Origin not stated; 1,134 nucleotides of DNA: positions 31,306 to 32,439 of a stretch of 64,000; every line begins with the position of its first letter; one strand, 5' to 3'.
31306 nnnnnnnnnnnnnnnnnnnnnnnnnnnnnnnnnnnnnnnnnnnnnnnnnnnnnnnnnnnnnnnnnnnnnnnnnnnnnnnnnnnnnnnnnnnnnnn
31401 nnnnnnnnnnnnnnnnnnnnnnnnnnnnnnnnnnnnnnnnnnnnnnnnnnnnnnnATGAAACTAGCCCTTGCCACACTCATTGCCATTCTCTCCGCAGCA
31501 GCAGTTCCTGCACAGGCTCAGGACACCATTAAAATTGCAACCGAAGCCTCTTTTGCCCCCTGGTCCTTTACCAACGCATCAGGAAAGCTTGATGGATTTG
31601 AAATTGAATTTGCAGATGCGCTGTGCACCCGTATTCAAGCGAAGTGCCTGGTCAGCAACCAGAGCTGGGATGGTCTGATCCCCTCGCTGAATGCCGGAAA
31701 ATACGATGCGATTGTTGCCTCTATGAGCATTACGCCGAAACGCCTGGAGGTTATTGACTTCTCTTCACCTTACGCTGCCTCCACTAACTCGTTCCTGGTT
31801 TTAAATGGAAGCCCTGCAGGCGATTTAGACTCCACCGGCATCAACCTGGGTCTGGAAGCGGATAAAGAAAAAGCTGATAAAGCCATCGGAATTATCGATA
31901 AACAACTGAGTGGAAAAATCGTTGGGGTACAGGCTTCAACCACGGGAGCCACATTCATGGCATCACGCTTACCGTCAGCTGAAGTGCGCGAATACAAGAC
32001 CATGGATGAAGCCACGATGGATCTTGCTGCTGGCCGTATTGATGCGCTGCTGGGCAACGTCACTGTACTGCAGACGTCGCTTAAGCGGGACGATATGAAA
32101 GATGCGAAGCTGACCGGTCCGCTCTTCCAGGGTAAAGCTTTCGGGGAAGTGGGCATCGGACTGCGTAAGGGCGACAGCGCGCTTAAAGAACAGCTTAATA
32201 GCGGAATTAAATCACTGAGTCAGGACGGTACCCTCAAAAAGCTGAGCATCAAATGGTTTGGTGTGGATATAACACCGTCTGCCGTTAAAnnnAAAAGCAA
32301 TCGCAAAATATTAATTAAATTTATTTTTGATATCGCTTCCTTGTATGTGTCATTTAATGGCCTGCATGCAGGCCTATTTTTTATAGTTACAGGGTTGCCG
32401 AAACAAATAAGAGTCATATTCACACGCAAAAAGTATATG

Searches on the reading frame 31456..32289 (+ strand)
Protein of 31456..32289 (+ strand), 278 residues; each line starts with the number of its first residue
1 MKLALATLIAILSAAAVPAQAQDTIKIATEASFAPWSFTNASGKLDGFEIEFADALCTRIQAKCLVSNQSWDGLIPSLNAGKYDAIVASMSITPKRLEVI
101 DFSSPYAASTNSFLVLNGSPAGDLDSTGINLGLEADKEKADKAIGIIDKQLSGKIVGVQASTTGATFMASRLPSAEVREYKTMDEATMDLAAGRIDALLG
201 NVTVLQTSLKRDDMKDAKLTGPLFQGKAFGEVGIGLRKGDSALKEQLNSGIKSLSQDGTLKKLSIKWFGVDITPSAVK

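Call 24: search_solved_structures(query=window:31456-32289:+, max_evalue=1e-30, show_alignments=2)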
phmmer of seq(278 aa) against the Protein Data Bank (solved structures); distinct sequences matched with E-value up to 1e-30: 26.
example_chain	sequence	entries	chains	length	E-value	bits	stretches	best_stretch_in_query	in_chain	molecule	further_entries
5ore_A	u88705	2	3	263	7.2e-81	274.6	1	23-275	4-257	Octopine-binding periplasmic protein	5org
4pp0_A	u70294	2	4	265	2.4e-58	200.8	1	24-275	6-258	Nopaline-binding periplasmic protein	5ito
5ot8_A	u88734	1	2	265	8.7e-58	199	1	24-275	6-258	Nopaline-binding periplasmic protein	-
4p0i_A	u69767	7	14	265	3.2e-57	197.1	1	24-275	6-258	Nopaline-binding periplasmic protein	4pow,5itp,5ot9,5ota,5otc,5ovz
8hqr_A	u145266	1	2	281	4.3e-45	157.4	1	17-272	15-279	ABC transporter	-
3tql_A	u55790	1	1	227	7e-40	140.3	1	23-267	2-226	Arginine-binding protein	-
4zv1_A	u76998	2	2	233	7.3e-36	127.2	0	22-119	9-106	AncQR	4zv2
1hpb_P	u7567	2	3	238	1.7e-34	122.7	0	24-115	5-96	HISTIDINE-BINDING PROTEIN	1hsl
2m8c_A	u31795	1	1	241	3.1e-34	121.8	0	23-115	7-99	Cationic amino acid ABC transporter, periplasmic binding protein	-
6ml0_A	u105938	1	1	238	1.8e-33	119.3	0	23-121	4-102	Lysine/arginine/ornithine-binding periplasmic protein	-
5owf_A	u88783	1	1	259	2.3e-33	119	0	22-121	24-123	Lysine/arginine/ornithine-binding periplasmic protein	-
6ft2_A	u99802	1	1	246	2.8e-33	118.7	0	23-121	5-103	Lysine/arginine/ornithine-binding periplasmic protein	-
1lst_A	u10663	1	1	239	4.6e-33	118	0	23-121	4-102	LYSINE, ARGININE, ORNITHINE-BINDING PROTEIN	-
1laf_E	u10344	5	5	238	4.9e-33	117.9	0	23-121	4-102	LYSINE, ARGININE, ORNITHINE-BINDING PROTEIN | Lysine/arginine/ornithine-binding periplasmic protein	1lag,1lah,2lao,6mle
6mla_E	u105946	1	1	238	5.3e-33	117.8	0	23-121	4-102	Lysine/arginine/ornithine-binding periplasmic protein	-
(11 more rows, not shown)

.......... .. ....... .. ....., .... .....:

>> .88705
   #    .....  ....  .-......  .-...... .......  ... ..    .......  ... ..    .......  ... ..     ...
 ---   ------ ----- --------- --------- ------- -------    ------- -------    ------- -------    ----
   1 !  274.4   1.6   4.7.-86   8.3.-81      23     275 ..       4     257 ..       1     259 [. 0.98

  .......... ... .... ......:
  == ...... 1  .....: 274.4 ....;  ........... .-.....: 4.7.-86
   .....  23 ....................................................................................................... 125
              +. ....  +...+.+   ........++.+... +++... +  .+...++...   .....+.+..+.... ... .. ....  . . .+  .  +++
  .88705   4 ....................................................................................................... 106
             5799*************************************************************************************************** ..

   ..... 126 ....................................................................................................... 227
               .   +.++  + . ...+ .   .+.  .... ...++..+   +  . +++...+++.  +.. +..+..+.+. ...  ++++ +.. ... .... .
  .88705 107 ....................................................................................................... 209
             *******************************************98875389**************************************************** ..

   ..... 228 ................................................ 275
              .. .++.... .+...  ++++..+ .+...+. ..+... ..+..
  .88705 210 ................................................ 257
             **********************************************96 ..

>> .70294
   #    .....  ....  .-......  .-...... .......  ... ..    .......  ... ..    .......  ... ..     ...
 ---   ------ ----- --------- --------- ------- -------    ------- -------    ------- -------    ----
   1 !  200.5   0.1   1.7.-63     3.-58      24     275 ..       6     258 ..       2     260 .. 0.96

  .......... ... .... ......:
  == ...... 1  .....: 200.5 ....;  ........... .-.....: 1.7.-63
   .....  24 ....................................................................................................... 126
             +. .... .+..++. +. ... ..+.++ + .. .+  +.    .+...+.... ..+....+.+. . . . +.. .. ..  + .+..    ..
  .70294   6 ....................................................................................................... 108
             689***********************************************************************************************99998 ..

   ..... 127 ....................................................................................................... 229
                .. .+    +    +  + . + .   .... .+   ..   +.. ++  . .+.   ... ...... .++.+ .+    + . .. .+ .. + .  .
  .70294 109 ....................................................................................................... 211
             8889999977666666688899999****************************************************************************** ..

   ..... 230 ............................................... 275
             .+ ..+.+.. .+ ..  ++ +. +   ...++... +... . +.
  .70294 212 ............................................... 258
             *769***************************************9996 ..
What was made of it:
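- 31456..32292 (+): SBP2, second OccJ-like binding protein, 278 aa. OccJ 5ORE 275 bits against NocT 201 (call 24).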
